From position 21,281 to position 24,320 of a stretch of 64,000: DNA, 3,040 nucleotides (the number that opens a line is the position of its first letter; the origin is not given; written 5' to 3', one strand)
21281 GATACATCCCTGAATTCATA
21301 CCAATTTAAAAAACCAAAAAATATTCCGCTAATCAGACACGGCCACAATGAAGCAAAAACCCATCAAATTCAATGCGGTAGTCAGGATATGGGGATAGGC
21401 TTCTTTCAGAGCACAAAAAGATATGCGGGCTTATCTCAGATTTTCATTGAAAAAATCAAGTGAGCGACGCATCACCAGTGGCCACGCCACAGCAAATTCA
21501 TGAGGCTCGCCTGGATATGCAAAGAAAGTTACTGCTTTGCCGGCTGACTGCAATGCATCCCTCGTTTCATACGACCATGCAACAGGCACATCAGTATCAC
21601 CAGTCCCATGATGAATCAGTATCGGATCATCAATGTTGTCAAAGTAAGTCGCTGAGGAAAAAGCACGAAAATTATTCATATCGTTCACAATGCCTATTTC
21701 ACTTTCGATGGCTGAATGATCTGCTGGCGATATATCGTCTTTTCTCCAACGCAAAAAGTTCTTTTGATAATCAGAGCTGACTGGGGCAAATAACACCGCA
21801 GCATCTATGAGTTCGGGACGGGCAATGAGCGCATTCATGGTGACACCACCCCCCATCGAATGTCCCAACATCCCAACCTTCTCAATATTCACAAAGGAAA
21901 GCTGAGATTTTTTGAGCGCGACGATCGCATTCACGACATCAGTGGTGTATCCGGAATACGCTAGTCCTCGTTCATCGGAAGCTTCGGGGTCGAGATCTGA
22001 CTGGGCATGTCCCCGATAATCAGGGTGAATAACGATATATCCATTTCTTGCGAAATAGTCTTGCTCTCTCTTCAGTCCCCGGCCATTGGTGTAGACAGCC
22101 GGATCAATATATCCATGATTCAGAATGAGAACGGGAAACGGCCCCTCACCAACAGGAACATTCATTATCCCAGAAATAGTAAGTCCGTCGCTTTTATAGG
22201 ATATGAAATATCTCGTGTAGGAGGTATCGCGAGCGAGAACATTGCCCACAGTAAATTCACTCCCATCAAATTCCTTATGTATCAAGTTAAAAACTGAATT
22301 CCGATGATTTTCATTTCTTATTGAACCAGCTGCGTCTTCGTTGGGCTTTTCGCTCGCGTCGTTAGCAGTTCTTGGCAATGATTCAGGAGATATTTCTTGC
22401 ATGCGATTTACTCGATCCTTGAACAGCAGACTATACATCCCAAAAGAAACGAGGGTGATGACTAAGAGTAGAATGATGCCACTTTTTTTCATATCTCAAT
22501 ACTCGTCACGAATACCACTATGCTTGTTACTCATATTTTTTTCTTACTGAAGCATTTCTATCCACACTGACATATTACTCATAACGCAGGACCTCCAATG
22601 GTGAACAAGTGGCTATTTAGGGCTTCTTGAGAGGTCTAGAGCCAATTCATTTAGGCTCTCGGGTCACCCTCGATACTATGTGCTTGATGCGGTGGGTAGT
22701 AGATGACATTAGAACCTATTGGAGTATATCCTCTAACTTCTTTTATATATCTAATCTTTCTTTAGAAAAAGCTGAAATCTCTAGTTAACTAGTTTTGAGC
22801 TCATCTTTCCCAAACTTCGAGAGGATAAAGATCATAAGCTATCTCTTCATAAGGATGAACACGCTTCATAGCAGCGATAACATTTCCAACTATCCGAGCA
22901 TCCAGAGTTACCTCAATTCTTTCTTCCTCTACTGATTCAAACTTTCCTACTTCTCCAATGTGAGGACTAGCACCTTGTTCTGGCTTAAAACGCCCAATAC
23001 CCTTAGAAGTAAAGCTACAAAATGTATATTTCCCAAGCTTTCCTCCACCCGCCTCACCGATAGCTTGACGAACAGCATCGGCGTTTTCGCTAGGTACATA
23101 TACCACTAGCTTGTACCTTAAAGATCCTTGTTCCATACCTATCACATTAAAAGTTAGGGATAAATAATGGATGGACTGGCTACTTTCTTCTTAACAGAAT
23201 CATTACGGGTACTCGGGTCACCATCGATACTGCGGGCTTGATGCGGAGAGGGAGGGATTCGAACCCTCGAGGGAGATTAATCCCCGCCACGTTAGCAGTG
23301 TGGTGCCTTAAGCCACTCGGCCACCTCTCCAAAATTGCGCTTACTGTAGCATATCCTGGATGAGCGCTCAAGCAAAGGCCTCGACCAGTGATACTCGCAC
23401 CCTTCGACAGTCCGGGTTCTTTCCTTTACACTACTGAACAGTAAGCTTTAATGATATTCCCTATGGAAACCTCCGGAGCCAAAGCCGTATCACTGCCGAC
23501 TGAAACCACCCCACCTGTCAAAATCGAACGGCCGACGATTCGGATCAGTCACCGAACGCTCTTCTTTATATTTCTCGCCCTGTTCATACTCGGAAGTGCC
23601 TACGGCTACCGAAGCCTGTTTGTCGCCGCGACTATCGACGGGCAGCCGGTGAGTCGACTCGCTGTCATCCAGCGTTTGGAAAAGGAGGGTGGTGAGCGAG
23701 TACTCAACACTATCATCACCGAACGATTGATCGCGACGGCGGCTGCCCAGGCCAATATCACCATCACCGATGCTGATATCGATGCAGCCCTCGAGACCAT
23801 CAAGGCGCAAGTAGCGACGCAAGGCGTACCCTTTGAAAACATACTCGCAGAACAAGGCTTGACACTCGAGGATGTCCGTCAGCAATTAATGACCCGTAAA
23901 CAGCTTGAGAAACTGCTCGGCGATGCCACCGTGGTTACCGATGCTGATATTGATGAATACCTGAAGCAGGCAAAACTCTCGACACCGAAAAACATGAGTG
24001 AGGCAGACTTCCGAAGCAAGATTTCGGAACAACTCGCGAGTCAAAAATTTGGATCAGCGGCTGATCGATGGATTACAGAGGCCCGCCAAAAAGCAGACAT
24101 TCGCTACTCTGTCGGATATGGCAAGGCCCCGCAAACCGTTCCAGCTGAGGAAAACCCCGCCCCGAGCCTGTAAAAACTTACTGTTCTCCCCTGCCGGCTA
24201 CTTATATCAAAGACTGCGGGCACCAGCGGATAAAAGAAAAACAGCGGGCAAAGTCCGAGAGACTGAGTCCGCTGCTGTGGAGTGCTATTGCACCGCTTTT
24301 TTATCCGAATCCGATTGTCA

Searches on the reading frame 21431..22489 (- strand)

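Call 36: search_protein_families(library=pfam, proteins=[window:21431-22489:-], max_evalue=0.00001)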
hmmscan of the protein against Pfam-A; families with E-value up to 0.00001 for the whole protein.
window:21431-22489:- (352 aa): 8 families
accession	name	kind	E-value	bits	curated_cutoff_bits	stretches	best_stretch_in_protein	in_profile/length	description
PF00326.27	Peptidase_S9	-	1.2e-20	74.4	22.6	1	141-351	5-210/213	Prolyl oligopeptidase family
PF00561.26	Abhydrolase_1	-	5.7e-15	56.1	25.8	1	119-250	1-118/245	alpha/beta hydrolase fold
PF12146.15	Hydrolase_4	-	7.7e-15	55.3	27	1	142-240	23-113/239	Serine aminopeptidase, S33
PF01738.24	DLH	-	7.6e-13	49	21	1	143-334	34-190/217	Dienelactone hydrolase family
PF02129.25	Peptidase_S15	-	1.3e-08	35.3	23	1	110-243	10-135/262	X-Pro dipeptidyl-peptidase (S15 family)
PF12697.13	Abhydrolase_6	-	1.8e-08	35.8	26.3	1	146-314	23-149/217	Alpha/beta hydrolase family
PF20434.5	BD-FAE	-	8.8e-07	29.1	26.8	0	115-311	10-213/215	BD-FAE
PF07859.19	Abhydrolase_3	-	2.3e-06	28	25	1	183-333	50-209/210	alpha/beta hydrolase fold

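Call 96: search_protein_families(library=pfam, proteins=[window:21431-22489:-], max_evalue=0.1)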
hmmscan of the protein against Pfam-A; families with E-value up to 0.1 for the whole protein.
window:21431-22489:- (352 aa): 15 families
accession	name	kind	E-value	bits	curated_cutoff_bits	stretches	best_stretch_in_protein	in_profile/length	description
PF00326.27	Peptidase_S9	-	1.2e-20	74.4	22.6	1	141-351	5-210/213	Prolyl oligopeptidase family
PF00561.26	Abhydrolase_1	-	5.7e-15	56.1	25.8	1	119-250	1-118/245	alpha/beta hydrolase fold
PF12146.15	Hydrolase_4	-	7.7e-15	55.3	27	1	142-240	23-113/239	Serine aminopeptidase, S33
PF01738.24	DLH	-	7.6e-13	49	21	1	143-334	34-190/217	Dienelactone hydrolase family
PF02129.25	Peptidase_S15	-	1.3e-08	35.3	23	1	110-243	10-135/262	X-Pro dipeptidyl-peptidase (S15 family)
PF12697.13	Abhydrolase_6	-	1.8e-08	35.8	26.3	1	146-314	23-149/217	Alpha/beta hydrolase family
PF20434.5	BD-FAE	-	8.8e-07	29.1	26.8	1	115-311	10-213/215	BD-FAE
PF07859.19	Abhydrolase_3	-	2.3e-06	28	25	1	183-333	50-209/210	alpha/beta hydrolase fold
PF05448.18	AXE1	-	4.7e-05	22.7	21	1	90-243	56-215/321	Acetyl xylan esterase (AXE1)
PF07224.18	Chlorophyllase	-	0.00057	19.2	26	1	108-217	32-130/301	Chlorophyllase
PF12740.14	PETase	-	0.0012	18.7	28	1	193-240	114-161/263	PET hydrolase-like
PF03583.20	LIP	-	0.0021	17.9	23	1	148-226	24-94/286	Secretory lipase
PF02230.22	Abhydrolase_2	-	0.0031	17.8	23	0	287-332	156-201/217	Phospholipase/Carboxylesterase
PF07819.20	PGAP1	-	0.012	15.9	24.3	1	181-223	71-111/233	PGAP1-like alpha/beta domain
PF00756.26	Esterase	-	0.012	15.8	22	1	116-262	22-154/251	Putative esterase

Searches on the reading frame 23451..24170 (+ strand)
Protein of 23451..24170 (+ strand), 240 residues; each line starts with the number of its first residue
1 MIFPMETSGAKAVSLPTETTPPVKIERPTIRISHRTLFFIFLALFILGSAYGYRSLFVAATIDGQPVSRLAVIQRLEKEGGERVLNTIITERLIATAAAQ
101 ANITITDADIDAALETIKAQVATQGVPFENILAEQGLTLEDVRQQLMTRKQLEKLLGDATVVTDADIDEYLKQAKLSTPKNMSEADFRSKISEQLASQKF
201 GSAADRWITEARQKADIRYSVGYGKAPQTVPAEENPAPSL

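Call 84: search_protein_families(library=pfam, proteins=[window:23451-24170:+], max_evalue=0.001)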
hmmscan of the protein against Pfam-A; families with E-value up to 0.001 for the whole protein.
window:23451-24170:+ (240 aa): 3 families
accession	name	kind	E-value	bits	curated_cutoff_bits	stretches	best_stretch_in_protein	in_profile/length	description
PF13624.11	SurA_N_3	-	2.2e-08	34.5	27.2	1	79-155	82-161/162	SurA-like N-terminal domain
PF09312.16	SurA_N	-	2.2e-06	28.2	30.8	1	82-146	44-108/118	SurA N-terminal domain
PF13623.11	SurA_N_2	-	0.00045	20.5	28.5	0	81-119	86-124/145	SurA-like N-terminal domain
